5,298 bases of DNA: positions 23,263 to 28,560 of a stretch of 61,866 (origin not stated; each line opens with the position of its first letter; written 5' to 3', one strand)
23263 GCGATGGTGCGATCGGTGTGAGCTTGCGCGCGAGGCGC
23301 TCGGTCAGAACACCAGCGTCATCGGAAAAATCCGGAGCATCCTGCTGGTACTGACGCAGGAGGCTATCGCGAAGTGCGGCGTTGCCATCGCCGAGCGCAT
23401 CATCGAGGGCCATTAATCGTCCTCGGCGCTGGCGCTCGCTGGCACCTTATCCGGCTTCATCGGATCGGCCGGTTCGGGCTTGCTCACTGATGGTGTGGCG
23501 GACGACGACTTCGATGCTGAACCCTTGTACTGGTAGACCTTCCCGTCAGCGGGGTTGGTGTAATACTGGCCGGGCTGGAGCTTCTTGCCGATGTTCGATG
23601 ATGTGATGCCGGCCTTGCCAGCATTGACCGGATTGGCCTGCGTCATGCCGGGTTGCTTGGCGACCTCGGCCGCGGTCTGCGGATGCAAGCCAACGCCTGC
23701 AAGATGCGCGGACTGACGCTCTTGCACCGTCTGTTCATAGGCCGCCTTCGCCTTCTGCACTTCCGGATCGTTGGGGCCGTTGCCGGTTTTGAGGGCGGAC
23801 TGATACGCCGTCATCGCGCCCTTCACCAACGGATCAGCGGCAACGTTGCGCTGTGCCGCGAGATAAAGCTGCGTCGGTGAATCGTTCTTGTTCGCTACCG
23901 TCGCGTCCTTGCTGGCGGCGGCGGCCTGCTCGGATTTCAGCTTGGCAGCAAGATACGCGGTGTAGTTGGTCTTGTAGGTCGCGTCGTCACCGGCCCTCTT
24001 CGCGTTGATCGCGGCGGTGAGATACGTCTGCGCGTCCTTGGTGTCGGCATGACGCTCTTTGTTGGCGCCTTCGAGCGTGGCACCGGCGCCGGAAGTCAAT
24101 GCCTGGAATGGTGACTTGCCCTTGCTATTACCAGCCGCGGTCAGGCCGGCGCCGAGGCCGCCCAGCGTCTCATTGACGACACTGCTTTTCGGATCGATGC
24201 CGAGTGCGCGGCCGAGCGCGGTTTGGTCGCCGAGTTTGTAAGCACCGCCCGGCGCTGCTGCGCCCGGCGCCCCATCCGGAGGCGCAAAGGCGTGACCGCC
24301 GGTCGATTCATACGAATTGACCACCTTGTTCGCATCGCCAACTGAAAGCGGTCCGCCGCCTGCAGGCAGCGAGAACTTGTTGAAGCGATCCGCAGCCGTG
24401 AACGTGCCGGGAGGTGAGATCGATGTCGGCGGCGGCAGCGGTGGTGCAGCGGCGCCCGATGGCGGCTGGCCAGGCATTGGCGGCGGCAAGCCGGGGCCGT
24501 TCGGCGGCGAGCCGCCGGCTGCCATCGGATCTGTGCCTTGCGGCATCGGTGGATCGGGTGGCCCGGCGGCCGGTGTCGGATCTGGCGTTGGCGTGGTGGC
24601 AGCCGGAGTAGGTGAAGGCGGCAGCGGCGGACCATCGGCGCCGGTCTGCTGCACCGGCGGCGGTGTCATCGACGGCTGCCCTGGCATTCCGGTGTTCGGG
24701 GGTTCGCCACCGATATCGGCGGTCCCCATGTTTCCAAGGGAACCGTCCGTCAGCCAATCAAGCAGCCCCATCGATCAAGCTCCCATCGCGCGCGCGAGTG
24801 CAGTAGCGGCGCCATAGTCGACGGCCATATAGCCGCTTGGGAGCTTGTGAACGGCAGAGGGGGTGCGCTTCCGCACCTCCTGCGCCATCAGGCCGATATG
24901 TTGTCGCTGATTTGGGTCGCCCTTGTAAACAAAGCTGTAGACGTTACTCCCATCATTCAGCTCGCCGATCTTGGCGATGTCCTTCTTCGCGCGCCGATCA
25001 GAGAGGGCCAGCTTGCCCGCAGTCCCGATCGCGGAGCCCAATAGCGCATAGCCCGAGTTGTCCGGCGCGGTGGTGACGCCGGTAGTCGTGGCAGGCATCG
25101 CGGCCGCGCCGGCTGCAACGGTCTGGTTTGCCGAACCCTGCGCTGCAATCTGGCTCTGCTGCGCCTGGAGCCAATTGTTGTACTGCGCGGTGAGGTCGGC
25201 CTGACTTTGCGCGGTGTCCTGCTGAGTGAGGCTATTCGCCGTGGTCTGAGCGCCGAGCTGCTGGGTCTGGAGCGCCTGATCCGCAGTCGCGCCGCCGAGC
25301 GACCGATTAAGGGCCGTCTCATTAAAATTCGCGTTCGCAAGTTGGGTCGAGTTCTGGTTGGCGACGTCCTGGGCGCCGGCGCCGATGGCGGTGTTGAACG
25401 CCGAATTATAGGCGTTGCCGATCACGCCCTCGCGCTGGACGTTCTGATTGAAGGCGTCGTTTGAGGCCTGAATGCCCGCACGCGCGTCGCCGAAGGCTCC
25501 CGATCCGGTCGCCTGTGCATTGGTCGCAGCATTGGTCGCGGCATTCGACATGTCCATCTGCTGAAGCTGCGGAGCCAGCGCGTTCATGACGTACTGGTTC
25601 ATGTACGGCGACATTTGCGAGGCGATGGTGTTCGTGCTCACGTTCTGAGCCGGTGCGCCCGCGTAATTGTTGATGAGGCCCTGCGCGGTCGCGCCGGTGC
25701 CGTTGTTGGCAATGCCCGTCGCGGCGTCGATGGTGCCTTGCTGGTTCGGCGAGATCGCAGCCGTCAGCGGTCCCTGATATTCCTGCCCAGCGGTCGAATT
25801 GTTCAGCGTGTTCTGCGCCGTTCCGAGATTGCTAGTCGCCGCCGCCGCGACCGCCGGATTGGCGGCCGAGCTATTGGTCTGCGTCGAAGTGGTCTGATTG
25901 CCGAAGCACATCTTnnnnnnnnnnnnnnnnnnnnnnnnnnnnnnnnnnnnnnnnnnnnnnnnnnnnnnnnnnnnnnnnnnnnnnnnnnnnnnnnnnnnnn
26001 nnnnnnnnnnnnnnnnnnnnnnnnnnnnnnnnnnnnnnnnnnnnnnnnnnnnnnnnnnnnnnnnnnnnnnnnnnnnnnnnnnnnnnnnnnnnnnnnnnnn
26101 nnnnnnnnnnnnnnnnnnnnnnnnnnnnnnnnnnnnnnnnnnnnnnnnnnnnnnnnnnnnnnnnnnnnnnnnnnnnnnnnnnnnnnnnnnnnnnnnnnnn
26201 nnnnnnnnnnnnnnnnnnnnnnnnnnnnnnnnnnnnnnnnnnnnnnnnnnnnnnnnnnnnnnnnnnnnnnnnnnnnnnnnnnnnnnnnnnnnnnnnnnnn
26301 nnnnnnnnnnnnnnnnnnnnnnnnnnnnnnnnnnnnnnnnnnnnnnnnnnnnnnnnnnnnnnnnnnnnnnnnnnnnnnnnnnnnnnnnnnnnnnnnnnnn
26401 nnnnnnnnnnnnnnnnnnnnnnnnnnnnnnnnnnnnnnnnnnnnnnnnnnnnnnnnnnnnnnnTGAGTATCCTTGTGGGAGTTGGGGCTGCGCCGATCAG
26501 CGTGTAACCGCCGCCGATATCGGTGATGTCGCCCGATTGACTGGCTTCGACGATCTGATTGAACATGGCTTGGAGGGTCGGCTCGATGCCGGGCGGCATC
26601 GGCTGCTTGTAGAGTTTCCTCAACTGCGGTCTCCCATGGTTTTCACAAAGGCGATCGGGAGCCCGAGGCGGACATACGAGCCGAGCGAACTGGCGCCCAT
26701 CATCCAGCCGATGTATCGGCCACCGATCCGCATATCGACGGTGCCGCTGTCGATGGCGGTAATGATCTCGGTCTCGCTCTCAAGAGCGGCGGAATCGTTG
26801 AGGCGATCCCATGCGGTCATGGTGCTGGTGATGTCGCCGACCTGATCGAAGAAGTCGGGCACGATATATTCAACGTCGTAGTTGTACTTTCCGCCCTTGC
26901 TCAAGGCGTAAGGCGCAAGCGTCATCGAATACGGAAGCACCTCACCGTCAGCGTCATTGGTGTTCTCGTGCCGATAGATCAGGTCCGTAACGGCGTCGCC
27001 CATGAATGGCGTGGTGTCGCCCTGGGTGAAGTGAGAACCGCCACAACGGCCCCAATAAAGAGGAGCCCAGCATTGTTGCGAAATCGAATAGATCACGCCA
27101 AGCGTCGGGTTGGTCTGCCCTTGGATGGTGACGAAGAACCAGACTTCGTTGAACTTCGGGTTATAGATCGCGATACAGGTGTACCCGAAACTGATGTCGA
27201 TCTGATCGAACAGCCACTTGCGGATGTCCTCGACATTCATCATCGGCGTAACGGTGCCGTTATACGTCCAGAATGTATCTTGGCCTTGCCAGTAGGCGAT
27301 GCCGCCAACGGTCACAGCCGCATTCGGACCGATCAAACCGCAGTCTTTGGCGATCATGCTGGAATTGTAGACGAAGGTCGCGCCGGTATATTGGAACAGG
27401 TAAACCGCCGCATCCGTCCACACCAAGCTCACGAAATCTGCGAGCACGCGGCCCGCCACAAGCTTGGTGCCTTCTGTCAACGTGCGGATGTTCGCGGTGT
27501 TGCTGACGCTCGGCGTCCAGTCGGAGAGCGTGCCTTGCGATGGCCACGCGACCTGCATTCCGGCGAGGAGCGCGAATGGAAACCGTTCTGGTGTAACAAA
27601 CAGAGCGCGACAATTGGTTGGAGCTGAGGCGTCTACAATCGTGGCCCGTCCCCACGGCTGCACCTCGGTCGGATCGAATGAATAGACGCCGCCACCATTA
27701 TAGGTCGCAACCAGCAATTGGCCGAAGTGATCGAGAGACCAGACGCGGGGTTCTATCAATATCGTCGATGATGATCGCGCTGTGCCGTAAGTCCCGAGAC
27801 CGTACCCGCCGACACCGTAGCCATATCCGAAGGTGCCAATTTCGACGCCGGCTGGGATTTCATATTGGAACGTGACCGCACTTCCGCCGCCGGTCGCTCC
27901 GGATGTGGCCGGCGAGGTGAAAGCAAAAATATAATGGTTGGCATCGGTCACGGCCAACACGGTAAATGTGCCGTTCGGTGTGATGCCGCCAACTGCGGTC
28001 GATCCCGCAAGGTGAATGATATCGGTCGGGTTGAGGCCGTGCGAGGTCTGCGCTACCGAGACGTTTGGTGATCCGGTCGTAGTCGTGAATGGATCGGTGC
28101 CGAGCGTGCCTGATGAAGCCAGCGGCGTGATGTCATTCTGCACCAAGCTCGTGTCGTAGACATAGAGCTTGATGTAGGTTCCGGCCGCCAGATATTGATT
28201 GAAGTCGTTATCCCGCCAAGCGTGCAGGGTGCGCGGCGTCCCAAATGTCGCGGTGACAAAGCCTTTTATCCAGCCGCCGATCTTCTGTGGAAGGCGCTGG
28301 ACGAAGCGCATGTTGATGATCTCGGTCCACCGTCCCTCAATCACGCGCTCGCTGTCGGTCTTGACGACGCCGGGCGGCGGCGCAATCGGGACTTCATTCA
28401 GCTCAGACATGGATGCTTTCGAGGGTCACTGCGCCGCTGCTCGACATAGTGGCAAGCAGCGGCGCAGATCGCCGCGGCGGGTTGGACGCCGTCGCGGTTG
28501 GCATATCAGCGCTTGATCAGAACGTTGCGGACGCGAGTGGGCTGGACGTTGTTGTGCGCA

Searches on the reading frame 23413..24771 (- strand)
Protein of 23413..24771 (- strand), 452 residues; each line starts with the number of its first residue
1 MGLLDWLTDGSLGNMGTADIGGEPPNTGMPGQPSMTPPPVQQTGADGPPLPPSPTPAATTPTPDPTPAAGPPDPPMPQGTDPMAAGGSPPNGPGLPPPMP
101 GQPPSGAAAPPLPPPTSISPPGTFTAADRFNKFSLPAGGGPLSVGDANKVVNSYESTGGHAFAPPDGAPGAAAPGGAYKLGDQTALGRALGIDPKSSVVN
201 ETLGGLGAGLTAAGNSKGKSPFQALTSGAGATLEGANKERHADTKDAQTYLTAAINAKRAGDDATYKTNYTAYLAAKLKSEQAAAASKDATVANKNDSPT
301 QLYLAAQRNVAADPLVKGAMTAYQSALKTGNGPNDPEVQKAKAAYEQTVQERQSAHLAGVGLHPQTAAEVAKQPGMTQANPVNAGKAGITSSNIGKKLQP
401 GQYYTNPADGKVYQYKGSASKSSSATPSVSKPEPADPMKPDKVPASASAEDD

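Call 8: search_protein_families(library=pfam, proteins=[window:23413-24771:-], max_evalue=0.01)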
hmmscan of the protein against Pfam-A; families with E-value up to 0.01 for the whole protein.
window:23413-24771:- (452 aa): 0 families

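Call 9: search_protein_families(library=phrogs, proteins=[window:23413-24771:-], max_evalue=0.001)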
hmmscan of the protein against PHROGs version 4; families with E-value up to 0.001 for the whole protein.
window:23413-24771:- (452 aa): 0 families

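Call 14: find_related_loci(query=window:23413-24771:-, collection=viral_contigs, flank=10000)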
Query window:23413-24771:- (452 aa) in viral_contigs; peptide patterns used: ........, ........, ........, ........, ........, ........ (x = any residue, [..] = any of these).
4 stretches matched a pattern, but none encodes a relative of the query by tblastn (E <= 1e-3).
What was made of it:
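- Tried and rejected: find_related_loci with the single 452-aa protein found nothing in IMG/VR (call 14).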

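Call 78: search_solved_structures(query=window:23413-24771:-, max_evalue=1)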
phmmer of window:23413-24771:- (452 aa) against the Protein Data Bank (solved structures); distinct sequences matched with E-value up to 1: 2.
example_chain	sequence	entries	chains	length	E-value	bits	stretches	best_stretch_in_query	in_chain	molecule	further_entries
7rfh_A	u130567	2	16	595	0.69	12.2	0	92-169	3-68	Isoform 5 of Inosine-5'-monophosphate dehydrogenase 1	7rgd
8u7m_A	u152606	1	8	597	0.76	12.1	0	91-169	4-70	Inosine-5'-monophosphate dehydrogenase 1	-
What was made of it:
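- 23413..24771 (-): 452-aa protein immediately upstream of the giant. It has a conserved N-terminus (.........), a long Pro-rich region and a conserved C-terminal half. By position it is a candidate middle ejection protein and a candidate partner. No Pfam, PHROG or PDB match (calls 8, 9, 78).
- On T7 gp16-N (SLT domain + molecular tape): The 452-aa protein has no PDB sequence match (call 78).
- The 452-aa protein has no detectable similarity to gp15 (call 78).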

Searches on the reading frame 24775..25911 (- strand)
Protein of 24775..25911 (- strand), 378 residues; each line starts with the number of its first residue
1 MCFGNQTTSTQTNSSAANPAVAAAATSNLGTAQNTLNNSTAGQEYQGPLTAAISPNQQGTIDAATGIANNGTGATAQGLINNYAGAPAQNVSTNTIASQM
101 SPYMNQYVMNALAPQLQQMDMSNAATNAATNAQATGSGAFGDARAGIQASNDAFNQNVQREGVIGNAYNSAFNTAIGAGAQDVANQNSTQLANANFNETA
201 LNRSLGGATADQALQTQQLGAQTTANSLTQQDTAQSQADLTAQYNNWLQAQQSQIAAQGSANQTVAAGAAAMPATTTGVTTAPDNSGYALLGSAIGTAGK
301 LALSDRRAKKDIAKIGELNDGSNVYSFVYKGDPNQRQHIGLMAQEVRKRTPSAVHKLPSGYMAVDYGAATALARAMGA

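Call 8: search_protein_families(library=pfam, proteins=[window:24775-25911:-], max_evalue=0.01)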
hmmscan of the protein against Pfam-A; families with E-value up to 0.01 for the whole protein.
window:24775-25911:- (378 aa): 1 family
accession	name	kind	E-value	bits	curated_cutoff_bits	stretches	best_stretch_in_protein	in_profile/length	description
PF13884.11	Peptidase_S74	-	1.6e-09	38.4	22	1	304-354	1-57/58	Chaperone of endosialidase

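Call 9: search_protein_families(library=phrogs, proteins=[window:24775-25911:-], max_evalue=0.001)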
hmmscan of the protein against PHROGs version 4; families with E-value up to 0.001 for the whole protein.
window:24775-25911:- (378 aa): 4 families
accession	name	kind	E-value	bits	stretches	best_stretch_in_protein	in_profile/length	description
phrog_4287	-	DNA, RNA and nucleotide metabolism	2.2e-26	94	1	3-371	4-388/392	DNA ejection protein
phrog_6121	-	head and packaging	1e-17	65.7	1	31-371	54-389/392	virion structural protein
phrog_1980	-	tail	0.00037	20.9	1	21-360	86-389/449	tail fiber protein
phrog_33119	-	tail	0.00064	19.4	1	276-372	520-615/643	long tail fiber protein distal subunit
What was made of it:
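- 24775..25911 (-): 378-aa protein annotated 'DNA ejection protein', with a C-terminal Peptidase_S74 chaperone domain. It is the first of the three consecutive genes that end with the giant. PHROG 4287, 2e-26; Pfam PF13884 (calls 8, 9).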

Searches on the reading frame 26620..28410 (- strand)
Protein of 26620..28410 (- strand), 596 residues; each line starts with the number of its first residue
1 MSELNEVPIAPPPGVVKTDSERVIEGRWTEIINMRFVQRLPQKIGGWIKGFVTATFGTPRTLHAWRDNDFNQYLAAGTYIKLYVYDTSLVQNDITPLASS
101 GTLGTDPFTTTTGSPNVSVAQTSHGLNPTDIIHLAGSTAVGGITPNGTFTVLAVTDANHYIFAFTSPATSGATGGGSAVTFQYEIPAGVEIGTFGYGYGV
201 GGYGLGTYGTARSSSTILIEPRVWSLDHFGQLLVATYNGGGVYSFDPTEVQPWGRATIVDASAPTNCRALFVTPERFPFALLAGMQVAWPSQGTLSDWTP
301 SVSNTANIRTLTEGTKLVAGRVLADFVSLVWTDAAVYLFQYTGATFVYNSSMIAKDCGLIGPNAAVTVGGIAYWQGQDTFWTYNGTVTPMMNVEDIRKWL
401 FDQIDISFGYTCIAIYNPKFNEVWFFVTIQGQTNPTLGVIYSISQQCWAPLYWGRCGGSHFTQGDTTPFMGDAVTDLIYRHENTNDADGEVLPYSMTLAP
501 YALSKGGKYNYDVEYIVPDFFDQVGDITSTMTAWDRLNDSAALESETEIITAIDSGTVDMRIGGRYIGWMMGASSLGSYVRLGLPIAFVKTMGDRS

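Call 8: search_protein_families(library=pfam, proteins=[window:26620-28410:-], max_evalue=0.01)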
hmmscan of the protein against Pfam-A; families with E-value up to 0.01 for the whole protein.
window:26620-28410:- (596 aa): 0 families

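Call 9: search_protein_families(library=phrogs, proteins=[window:26620-28410:-], max_evalue=0.001)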
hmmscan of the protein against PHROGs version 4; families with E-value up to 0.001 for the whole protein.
window:26620-28410:- (596 aa): 1 family
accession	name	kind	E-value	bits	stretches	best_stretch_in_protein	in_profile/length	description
phrog_3287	-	head and packaging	1.9e-36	127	1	6-449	5-342/524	virion structural protein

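Call 54: find_related_loci(query=A3, collection=viral_contigs, flank=10000)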
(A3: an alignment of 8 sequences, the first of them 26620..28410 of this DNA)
Query A3 (596 aa) in viral_contigs; peptide patterns used: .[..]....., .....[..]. (x = any residue, [..] = any of these).
411 stretches matched a pattern; 356 encode a relative of the query (tblastn E <= 1e-3); the best 80 are kept; 79 distinct loci.
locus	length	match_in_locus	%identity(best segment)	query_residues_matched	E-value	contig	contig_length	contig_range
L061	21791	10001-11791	72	1-596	0e+0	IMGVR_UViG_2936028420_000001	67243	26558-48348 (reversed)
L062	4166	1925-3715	72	1-596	0e+0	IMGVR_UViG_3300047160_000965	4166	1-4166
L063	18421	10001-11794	71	1-596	0e+0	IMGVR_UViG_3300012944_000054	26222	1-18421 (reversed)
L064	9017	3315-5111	71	1-596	0e+0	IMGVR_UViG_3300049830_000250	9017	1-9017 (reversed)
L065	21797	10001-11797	70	1-596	0e+0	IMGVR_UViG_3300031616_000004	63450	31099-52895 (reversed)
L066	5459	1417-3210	68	1-596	0e+0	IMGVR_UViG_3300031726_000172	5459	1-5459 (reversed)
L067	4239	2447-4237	68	1-595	0e+0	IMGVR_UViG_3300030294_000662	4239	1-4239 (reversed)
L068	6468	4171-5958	68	1-594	0e+0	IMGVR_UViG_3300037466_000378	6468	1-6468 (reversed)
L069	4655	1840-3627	68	1-594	0e+0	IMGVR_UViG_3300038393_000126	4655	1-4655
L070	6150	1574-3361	68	1-594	0e+0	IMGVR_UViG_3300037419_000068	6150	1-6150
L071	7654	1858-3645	68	1-594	0e+0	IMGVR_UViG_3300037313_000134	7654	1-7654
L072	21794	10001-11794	71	1-596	0e+0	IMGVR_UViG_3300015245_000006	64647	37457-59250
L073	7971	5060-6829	66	1-589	0e+0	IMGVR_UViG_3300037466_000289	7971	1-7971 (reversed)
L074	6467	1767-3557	64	1-596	0e+0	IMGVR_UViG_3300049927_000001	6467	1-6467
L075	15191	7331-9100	65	1-589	0e+0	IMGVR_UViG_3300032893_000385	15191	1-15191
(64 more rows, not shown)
